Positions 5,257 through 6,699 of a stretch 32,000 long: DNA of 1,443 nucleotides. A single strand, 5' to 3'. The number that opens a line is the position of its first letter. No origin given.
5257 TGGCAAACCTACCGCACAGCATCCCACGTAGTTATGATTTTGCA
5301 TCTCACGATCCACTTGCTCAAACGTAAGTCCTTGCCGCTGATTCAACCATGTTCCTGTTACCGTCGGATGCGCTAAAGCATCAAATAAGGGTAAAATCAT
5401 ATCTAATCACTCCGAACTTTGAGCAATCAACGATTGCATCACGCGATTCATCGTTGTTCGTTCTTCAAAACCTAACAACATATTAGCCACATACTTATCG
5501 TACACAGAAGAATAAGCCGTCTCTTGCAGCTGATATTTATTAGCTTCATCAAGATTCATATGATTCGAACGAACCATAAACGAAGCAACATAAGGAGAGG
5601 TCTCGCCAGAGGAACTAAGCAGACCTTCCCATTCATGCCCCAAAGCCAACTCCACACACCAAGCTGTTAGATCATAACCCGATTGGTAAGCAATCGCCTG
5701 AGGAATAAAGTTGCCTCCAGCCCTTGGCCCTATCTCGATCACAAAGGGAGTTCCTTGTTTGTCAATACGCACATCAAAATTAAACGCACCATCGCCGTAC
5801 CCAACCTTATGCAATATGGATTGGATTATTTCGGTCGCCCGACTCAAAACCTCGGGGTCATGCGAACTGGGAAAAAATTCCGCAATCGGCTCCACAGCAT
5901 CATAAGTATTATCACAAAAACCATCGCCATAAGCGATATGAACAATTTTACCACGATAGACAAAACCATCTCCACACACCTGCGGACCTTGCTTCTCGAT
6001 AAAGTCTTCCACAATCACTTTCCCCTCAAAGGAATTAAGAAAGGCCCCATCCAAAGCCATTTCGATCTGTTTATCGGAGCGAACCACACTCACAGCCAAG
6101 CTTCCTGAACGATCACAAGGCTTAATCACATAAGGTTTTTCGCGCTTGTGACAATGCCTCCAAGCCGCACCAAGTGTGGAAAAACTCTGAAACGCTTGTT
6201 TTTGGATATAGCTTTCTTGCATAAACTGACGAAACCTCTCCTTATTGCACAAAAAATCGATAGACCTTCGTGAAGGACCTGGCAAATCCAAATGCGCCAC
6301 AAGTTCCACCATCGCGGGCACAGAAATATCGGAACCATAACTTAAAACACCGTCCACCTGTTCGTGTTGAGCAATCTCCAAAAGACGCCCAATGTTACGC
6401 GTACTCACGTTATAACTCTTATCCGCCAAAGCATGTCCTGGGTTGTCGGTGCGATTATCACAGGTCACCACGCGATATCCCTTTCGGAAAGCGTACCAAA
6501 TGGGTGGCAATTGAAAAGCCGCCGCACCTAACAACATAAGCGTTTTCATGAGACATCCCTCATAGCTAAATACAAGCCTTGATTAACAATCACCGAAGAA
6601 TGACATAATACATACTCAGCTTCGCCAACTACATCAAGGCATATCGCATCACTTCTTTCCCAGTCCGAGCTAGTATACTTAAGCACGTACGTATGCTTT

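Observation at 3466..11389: Arn-like lipid-carrier aminosugar decoration cluster with ATP-grasp, amidohydrolase and 2OG-oxygenase tailoring (candidate undescribed envelope-modification pathway)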

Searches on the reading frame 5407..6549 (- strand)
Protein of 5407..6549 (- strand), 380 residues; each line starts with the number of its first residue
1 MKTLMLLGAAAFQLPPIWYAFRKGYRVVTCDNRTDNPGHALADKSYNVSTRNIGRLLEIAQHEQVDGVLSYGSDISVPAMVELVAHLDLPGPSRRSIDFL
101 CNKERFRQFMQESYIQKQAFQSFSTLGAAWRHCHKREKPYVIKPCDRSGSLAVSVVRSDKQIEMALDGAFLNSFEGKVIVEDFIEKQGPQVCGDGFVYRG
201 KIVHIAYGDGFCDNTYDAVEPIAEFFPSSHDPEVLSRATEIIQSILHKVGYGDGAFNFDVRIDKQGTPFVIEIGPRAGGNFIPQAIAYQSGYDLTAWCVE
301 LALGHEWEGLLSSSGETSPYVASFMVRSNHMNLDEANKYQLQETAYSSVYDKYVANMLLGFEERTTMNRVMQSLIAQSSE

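Call 5: search_protein_families(library=pfam, proteins=[window:5407-6549:-], max_evalue=0.01)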
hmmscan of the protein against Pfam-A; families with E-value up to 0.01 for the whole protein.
window:5407-6549:- (380 aa): 6 families
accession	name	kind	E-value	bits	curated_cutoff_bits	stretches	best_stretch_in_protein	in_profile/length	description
PF07478.18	Dala_Dala_lig_C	-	3.5e-06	27.1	24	1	134-275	33-174/204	D-ala D-ala ligase C-terminus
PF13535.11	ATP-grasp_4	-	5.1e-06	26.6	27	1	138-279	3-154/160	ATP-grasp domain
PF21360.3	PylC-like_N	-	0.00072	20.1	27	1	23-70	21-72/96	PylC-like, N-terminal domain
PF02655.19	ATP-grasp_3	-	0.0012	19.4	23.2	1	132-279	26-159/160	ATP-grasp domain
PF15632.11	ATPgrasp_Ter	-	0.0013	18.9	29.1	1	238-308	49-114/131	ATP-grasp in the biosynthetic pathway with Ter operon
PF01071.24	GARS_A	-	0.0033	17.7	27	1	102-185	2-90/194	Phosphoribosylglycinamide synthetase, ATP-grasp (A) domain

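Call 6: search_protein_families(library=ncbifam, proteins=[window:5407-6549:-], max_evalue=0.01)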
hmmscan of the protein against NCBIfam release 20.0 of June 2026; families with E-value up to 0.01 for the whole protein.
window:5407-6549:- (380 aa): 21 families
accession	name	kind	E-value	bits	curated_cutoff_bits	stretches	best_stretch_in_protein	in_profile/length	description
NF006766.0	PRK09288.1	equivalog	1.2e-15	57.1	339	1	3-187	14-201/396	formate-dependent phosphoribosylglycinamide formyltransferase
NF002563.0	PRK02186.1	subfamily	6.2e-13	47.9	625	1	49-306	54-306/890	argininosuccinate lyase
TIGR01142.1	purT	equivalog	1.9e-11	43.5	502.15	1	4-186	2-187/380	phosphoribosylglycinamide formyltransferase 2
NF009402.0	PRK12767.1-1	equivalog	4.5e-10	38.8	218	1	24-279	29-278/329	carbamoyl phosphate synthase-like protein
TIGR01369.1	CPSaseII_lrg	equivalog_domain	1.2e-09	36.4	1027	1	53-309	618-871/1052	carbamoyl-phosphate synthase (glutamine-hydrolyzing) large subunit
TIGR01205.1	D_ala_D_alaTIGR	subfamily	1.3e-08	34.3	245.65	1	98-275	102-285/318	D-alanine--D-alanine ligase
NF003671.0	PRK05294.1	equivalog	7.7e-08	30.4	599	1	53-310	615-869/1058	carbamoyl-phosphate synthase large subunit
NF009404.0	PRK12767.1-3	equivalog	3.4e-07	29.5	316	1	24-167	25-176/344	carbamoyl phosphate synthase-like protein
NF002378.0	PRK01372.1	subfamily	4.3e-07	28.9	243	1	101-274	99-268/305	D-alanine--D-alanine ligase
NF002527.0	PRK01966.1-3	equivalog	6.3e-07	28.9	310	1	86-191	102-208/332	D-alanine--D-alanine ligase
NF009406.0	PRK12767.1-5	equivalog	7.1e-07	28.6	271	1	23-296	26-287/327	carbamoyl phosphate synthase-like protein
TIGR00877.1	purD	equivalog_domain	1.4e-06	27.4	288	1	23-185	21-192/425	phosphoribosylamine--glycine ligase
NF009405.0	PRK12767.1-4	equivalog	3.4e-05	23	390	0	240-309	231-295/320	carbamoyl phosphate synthase-like protein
TIGR03909.1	pyrrolys_PylC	equivalog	0.0003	19.6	248.3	1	22-187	20-170/374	3-methylornithine--L-lysine ligase PylC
NF000091.3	D_ala_D_ser_VanG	exception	0.00089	18.2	495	1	72-215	106-251/344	D-alanine--D-serine ligase VanG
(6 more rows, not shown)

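Call 10: search_solved_structures(query=window:5407-6549:-, max_evalue=0.01)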
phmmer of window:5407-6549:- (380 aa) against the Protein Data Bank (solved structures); distinct sequences matched with E-value up to 0.01: 15.
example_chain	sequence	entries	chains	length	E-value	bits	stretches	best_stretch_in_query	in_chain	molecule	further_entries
3vot_A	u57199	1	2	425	6.1e-12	48.4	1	66-290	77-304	L-amino acid ligase, BL00235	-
4dim_A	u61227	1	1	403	1.7e-08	37.1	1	2-303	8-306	Phosphoribosylglycinamide synthetase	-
1gso_A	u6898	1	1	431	6.3e-05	25.3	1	30-299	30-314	PROTEIN (GLYCINAMIDE RIBONUCLEOTIDE SYNTHETASE)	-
1ce8_A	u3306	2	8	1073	8.2e-05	24.9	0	27-207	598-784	PROTEIN (CARBAMOYL-PHOSPHATE SYNTHASE) | carbamoyl phosphate synthetase large chain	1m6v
1bxr_A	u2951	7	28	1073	8.3e-05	24.9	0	27-207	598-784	CARBAMOYL-PHOSPHATE SYNTHASE | CARBAMOYL PHOSPHATE SYNTHETASE: LARGE SUBUNIT | CARBAMOYL PHOSPHATE SYNTHETASE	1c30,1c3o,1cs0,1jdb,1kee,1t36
5vev_A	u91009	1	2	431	0.00025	23.4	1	23-189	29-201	Phosphoribosylamine--glycine ligase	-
8evx_A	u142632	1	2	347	0.001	21.4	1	138-298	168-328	D-alanine--D-alanine ligase A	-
8evv_A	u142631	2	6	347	0.001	21.4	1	138-298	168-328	D-alanine--D-alanine ligase A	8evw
1a9x_A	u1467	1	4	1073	0.0011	21.3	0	27-207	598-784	CARBAMOYL PHOSPHATE SYNTHETASE (LARGE CHAIN)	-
2pvp_A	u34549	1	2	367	0.0026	20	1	139-185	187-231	D-alanine-D-alanine ligase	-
2czg_A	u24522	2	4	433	0.0028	19.9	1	4-185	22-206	phosphoribosylglycinamide formyl transferase | 433aa long hypothetical phosphoribosylglycinamide formyl transferase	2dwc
5dot_A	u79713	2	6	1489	0.0077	18.5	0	26-207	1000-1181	Carbamoyl-phosphate synthase [ammonia], mitochondrial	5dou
3mjf_A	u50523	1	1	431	0.0077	18.4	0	45-187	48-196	Phosphoribosylamine--glycine ligase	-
6uel_A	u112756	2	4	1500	0.0079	18.4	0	26-207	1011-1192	Carbamoyl-phosphate synthase [ammonia], mitochondrial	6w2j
9d92_A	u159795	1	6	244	0.0091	18.2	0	205-247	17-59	Z4 c3i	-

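Call 20: find_homologous_proteins(query=window:5407-6549:-, max_evalue=0.001)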
Query window:5407-6549:- (380 aa): 95 proteins with E <= 0.001 among 5525 candidates.
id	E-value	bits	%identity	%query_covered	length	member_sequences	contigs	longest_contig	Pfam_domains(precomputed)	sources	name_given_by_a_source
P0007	2.1e-258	874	100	100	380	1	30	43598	PF13535.12,PF07478.19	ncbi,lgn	-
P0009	7.4e-133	461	54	100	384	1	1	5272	PF13535.12,PF07478.19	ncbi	-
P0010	1.1e-82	296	40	98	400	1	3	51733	PF13535.12,PF02786.23,PF02655.20,PF01071.25,PF21360.4,PF07478.19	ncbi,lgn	-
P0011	4.1e-82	294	39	98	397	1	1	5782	PF13535.12,PF02222.28,PF07478.19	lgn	-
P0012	2.9e-81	291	43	86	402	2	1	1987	PF13535.12,PF07478.19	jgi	-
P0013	3.6e-81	291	45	86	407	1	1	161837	PF13535.12,PF01071.25,PF07478.19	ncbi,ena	-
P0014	5.2e-81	291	42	100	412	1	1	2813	PF13535.12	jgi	jgi:biotin carboxylase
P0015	2.4e-80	288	45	86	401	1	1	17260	PF13535.12,PF02222.28,PF01071.25,PF07478.19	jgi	-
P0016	4.3e-80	288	41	94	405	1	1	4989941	PF13535.12,PF01071.25,PF07478.19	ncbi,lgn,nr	ncbi:MAG: ATP-grasp domain-containing protein [Anaerolineales bacterium]|nr:ATP-grasp domain-contain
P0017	9.9e-80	286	45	86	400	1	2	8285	PF13535.12,PF14397.12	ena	-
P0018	1.4e-79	286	45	81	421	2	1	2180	PF13535.12,PF18603.8,PF07478.19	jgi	-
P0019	2.7e-79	285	38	98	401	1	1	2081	PF13535.12,PF02222.28,PF07478.19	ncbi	-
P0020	5.0e-79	284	39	98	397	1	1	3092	PF13535.12,PF07478.19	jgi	jgi:biotin carboxylase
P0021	5.7e-78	281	44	86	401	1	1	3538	PF13535.12,PF02786.23,PF02222.28,PF01071.25,PF07478.19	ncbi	ncbi:MAG: ATP-grasp domain-containing protein [Chitinophagales bacterium]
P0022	7.4e-78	280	40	98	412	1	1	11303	PF13535.12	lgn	-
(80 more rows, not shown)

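Call 21: find_encoding_contigs(protein=P0009, flank=10000, max_places=2)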
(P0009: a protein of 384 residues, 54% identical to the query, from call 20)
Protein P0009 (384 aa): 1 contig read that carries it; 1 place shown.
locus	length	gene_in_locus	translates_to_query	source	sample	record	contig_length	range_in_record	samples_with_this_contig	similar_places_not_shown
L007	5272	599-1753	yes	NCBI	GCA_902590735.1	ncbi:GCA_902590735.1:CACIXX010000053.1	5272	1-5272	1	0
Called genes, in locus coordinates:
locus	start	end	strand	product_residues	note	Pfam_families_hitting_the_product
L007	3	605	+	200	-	?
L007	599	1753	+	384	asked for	PF07478:Dala_Dala_lig_C (weak), PF13535:ATP-grasp_4 (weak)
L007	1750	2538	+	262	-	-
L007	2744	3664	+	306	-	PF00535:Glycos_transf_2, PF10111:Glyco_tranf_2_2 (weak)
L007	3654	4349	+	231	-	PF13489:Methyltransf_23, PF01209:Ubie_methyltran (faint), PF13847:Methyltransf_31, PF08241:Methyltransf_11, PF08242:Methyltransf_12, PF13649:Methyltransf_25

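Call 22: find_encoding_contigs(protein=P0010, flank=10000, max_places=2)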
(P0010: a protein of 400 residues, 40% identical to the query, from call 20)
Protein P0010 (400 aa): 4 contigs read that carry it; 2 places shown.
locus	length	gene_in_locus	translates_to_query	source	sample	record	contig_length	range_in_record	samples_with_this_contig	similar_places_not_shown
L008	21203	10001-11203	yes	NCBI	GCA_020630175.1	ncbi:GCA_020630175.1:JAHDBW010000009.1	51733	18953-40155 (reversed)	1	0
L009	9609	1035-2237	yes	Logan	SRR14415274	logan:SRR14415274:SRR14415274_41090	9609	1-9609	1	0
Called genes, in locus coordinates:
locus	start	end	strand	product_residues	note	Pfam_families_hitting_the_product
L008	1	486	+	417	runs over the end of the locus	PF04230:PS_pyruv_trans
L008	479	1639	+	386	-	PF13439:Glyco_transf_4, PF13579:Glyco_trans_4_4, PF20706:GT4-conflict, PF00534:Glycos_transf_1, PF13692:Glyco_trans_1_4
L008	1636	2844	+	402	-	PF01943:Polysacc_synt, PF13440:Polysacc_synt_3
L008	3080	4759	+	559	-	PF01476:LysM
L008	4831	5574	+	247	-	PF05711:TylF, PF13578:Methyltransf_24 (weak)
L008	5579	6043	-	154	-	-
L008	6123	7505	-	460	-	PF07100:ASRT (faint)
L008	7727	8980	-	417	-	PF00196:GerE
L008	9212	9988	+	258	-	-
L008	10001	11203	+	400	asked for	PF21360:PylC-like_N (faint), PF01071:GARS_A (weak), PF02655:ATP-grasp_3 (weak), PF02786:CPSase_L_D2 (weak), PF07478:Dala_Dala_lig_C, PF13535:ATP-grasp_4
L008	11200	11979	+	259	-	PF04909:Amidohydro_2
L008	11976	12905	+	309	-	PF00535:Glycos_transf_2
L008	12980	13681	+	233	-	-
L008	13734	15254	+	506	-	PF13231:PMT_2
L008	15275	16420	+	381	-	PF01041:DegT_DnrJ_EryC1, PF00155:Aminotran_1_2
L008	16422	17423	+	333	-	PF13524:Glyco_trans_1_2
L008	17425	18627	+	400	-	PF13524:Glyco_trans_1_2 (faint), PF20706:GT4-conflict, PF00534:Glycos_transf_1, PF13692:Glyco_trans_1_4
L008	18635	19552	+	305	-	PF00535:Glycos_transf_2, PF10111:Glyco_tranf_2_2, PF13641:Glyco_tranf_2_3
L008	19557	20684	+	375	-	PF00534:Glycos_transf_1, PF13692:Glyco_trans_1_4, PF13524:Glyco_trans_1_2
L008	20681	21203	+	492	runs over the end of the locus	PF01943:Polysacc_synt, PF13440:Polysacc_synt_3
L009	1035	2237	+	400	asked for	PF21360:PylC-like_N (faint), PF01071:GARS_A (weak), PF02655:ATP-grasp_3 (weak), PF02786:CPSase_L_D2 (weak), PF07478:Dala_Dala_lig_C, PF13535:ATP-grasp_4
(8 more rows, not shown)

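Call 23: find_encoding_contigs(protein=P0013, flank=10000, max_places=2)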
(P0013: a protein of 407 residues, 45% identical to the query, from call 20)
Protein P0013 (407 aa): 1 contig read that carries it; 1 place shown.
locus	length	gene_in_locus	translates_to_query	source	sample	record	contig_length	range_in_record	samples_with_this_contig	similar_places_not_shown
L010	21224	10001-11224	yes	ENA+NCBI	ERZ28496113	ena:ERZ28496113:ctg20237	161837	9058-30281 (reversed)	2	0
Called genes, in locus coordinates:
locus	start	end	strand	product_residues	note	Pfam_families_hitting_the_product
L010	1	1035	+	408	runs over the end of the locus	PF00202:Aminotran_3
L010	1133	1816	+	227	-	PF04199:Cyclase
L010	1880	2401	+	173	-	PF16267:DUF4920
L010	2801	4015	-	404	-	PF14239:RRXRR, PF01844:HNH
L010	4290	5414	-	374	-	PF10502:Peptidase_S26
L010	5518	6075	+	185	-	PF08002:DUF1697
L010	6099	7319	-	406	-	PF03738:GSP_synth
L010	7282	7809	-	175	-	PF26303:UPF0323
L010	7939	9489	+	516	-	PF01564:Spermine_synth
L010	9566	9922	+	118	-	PF02675:AdoMet_dc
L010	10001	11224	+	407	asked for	PF01071:GARS_A (weak), PF07478:Dala_Dala_lig_C (weak), PF13535:ATP-grasp_4 (weak)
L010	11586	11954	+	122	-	-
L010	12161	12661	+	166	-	-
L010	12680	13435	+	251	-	PF08309:LVIVD (faint)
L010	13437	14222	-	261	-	PF13439:Glyco_transf_4 (weak), PF00534:Glycos_transf_1, PF13692:Glyco_trans_1_4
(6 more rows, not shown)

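Call 53: search_protein_families(library=pfam, proteins=[L037:14854-15777:+, L016:11229-11912:+, L039:869-1933:+, L036:3527-4345:+, L037:12967-13932:+, L021:4479-4874:-, L013:1669-3852:-, L022:7464-8981:+, L035:7156-7884:+, L008:11200-11976:+], max_evalue=0.01)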
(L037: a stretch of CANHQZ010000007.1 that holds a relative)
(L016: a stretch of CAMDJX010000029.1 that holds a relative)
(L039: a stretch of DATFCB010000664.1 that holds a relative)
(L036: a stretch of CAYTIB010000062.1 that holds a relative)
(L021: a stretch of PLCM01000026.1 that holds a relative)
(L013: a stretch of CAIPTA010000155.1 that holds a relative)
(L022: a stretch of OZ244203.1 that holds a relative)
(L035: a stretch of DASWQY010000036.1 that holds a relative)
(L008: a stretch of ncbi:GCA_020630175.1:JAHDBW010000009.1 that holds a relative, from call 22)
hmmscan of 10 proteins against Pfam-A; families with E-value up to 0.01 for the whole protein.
L037:14854-15777:+ (308 aa): 1 family
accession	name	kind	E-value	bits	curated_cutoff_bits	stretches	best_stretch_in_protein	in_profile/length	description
PF04041.19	Glyco_hydro_130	-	1.6e-07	31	26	1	238-296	65-121/320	beta-1,4-mannooligosaccharide phosphorylase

L016:11229-11912:+ (228 aa): 4 families
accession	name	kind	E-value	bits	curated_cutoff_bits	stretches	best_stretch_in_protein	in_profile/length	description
PF13649.12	Methyltransf_25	-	3.9e-05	24.7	27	1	60-135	1-78/97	Methyltransferase domain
PF08242.18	Methyltransf_12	-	0.00069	20.7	30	1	61-132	1-77/98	Methyltransferase domain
PF08241.18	Methyltransf_11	-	0.0026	18.8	21.2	1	61-131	1-71/95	Methyltransferase domain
PF01728.25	FtsJ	-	0.0059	17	24.1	1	54-176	20-142/181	FtsJ-like methyltransferase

L039:869-1933:+ (355 aa): 3 families
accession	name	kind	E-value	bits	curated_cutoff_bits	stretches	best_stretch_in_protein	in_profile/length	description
PF00682.25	HMGL-like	-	1.1e-41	143.4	29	1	20-274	2-258/260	HMGL-like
PF07836.16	DmpG_comm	-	1.6e-06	28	27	1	296-347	12-63/63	DmpG-like communication domain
PF02679.21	ComA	-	0.00038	20.4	25.2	1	106-182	84-167/243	(2R)-phospho-3-sulfolactate synthase (ComA)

L036:3527-4345:+ (273 aa): 1 family
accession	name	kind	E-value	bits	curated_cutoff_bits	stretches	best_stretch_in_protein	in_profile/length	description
PF05721.19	PhyH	-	2.2e-22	80.8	22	1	20-209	2-212/213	Phytanoyl-CoA dioxygenase (PhyH)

L037:12967-13932:+ (322 aa): 0 families

L021:4479-4874:- (132 aa): 3 families
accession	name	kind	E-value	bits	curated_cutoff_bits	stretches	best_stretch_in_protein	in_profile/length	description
PF00892.27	EamA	-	5.3e-07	30.4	28.2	1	12-130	33-134/135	EamA-like transporter family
PF03151.22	TPT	-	0.00095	19.1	30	1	63-130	70-136/291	Triose-phosphate Transporter family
PF10639.15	TMEM234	-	0.0018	18.8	30.1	1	56-128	38-111/113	Putative transmembrane family 234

L013:1669-3852:- (728 aa): 0 families

L022:7464-8981:+ (506 aa): 0 families

L035:7156-7884:+ (243 aa): 3 families
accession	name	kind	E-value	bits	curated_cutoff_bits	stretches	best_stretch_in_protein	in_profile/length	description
PF04989.18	RMNT_CmcI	-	4.9e-89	297.9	23.2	1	37-239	2-204/206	Rhamnosyl O-methyltransferase/CmcI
PF13578.12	Methyltransf_24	-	1.2e-11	45.9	26.3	1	72-180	1-102/105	Methyltransferase domain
PF05711.17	TylF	-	0.0085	15.8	23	0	58-99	82-123/264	Macrocin-O-methyltransferase (TylF)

L008:11200-11976:+ (259 aa): 1 family
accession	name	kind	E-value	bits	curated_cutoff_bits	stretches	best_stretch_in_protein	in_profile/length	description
PF04909.20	Amidohydro_2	-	1.7e-10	41.6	26.4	1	26-251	39-282/289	Amidohydrolase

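Call 61: search_protein_families(library=pfam, proteins=[L012:12291-14135:+, L020:14680-16188:-, L021:12116-14572:-, L029:4874-7036:-, L033:4513-6183:-, L037:8282-9829:+, L032:17739-19712:+, L022:19202-20734:+, L032:14623-15777:-, L023:3600-5249:+], max_evalue=0.1)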
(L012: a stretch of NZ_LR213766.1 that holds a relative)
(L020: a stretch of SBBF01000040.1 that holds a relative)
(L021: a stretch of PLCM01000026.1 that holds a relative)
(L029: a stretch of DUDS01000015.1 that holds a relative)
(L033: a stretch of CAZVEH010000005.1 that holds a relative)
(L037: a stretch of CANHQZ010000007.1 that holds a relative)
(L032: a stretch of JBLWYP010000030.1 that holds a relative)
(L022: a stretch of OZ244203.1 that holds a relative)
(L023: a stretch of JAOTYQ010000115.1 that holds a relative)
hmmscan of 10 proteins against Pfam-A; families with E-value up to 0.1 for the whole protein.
L012:12291-14135:+ (615 aa): 0 families

L020:14680-16188:- (503 aa): 4 families
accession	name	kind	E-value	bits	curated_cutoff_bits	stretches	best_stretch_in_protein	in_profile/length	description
PF13231.12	PMT_2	-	0.0008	20.1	26.1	1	119-233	21-128/160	Dolichyl-phosphate-mannose-protein mannosyltransferase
PF13176.12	TPR_7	-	0.0048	17.3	27.9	1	472-499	1-28/36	Tetratricopeptide repeat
PF13424.12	TPR_12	-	0.014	16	30.1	1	471-500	46-75/77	Tetratricopeptide repeat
PF24885.1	TPR_NPHP3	-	0.025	14.4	100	1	463-501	134-172/239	Nephrocystin-3 TPR domain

L021:12116-14572:- (819 aa): 0 families

L029:4874-7036:- (721 aa): 0 families

L033:4513-6183:- (557 aa): 1 family
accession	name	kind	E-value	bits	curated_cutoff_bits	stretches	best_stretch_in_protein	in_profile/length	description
PF11346.13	DUF3149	-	0.052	13.6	23.2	0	379-396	8-24/40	Protein of unknown function (DUF3149)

L037:8282-9829:+ (516 aa): 0 families

L032:17739-19712:+ (658 aa): 0 families

L022:19202-20734:+ (511 aa): 0 families

L032:14623-15777:- (385 aa): 0 families

L023:3600-5249:+ (550 aa): 0 families

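Call 71: search_solved_structures(query=A6, max_evalue=0.001)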
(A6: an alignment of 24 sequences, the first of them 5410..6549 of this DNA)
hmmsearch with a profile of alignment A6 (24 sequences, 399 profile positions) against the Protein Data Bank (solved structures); distinct sequences matched with E-value up to 0.001: 154 (the best 60 are shown).
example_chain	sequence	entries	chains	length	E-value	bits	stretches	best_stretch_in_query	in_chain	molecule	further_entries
4dim_A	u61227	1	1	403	7.1e-61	209.3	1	4-397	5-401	Phosphoribosylglycinamide synthetase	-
3vot_A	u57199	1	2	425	1.7e-56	194.8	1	6-398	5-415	L-amino acid ligase, BL00235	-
3wo1_A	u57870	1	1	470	2.5e-37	131.7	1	58-314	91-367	Alanine-anticapsin ligase BacD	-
1bxr_A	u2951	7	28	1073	8e-37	130.1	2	25-308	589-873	CARBAMOYL-PHOSPHATE SYNTHASE | CARBAMOYL PHOSPHATE SYNTHETASE: LARGE SUBUNIT | CARBAMOYL PHOSPHATE SYNTHETASE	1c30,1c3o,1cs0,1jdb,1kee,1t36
1ce8_A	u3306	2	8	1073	8.4e-37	130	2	25-308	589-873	PROTEIN (CARBAMOYL-PHOSPHATE SYNTHASE) | carbamoyl phosphate synthetase large chain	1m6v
4wd3_A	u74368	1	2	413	1e-36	129.7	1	58-394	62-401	L-amino acid ligase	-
3wnz_A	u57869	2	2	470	2e-36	128.8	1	58-314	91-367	Alanine-anticapsin ligase BacD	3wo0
3vmm_A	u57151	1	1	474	2e-36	128.7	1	58-314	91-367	Alanine-anticapsin ligase BacD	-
1a9x_A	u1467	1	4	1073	1.4e-34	122.7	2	25-308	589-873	CARBAMOYL PHOSPHATE SYNTHETASE (LARGE CHAIN)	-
5dot_A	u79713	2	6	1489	8.4e-31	110.2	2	19-310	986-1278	Carbamoyl-phosphate synthase [ammonia], mitochondrial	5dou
6uel_A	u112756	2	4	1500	8.6e-31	110.2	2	19-310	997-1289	Carbamoyl-phosphate synthase [ammonia], mitochondrial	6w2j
1eyz_A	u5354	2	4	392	9.9e-28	100.1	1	6-278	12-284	PHOSPHORIBOSYLGLYCINAMIDE FORMYLTRANSFERASE 2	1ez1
1kj8_A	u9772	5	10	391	1e-27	100.1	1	6-278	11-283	phosphoribosylglycinamide formyltransferase 2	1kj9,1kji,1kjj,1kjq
30vh_A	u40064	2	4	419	3.1e-26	95.2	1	57-383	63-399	L-amino acid ligase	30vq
2czg_A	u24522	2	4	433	3.3e-25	91.8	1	5-306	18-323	phosphoribosylglycinamide formyl transferase | 433aa long hypothetical phosphoribosylglycinamide formyl transferase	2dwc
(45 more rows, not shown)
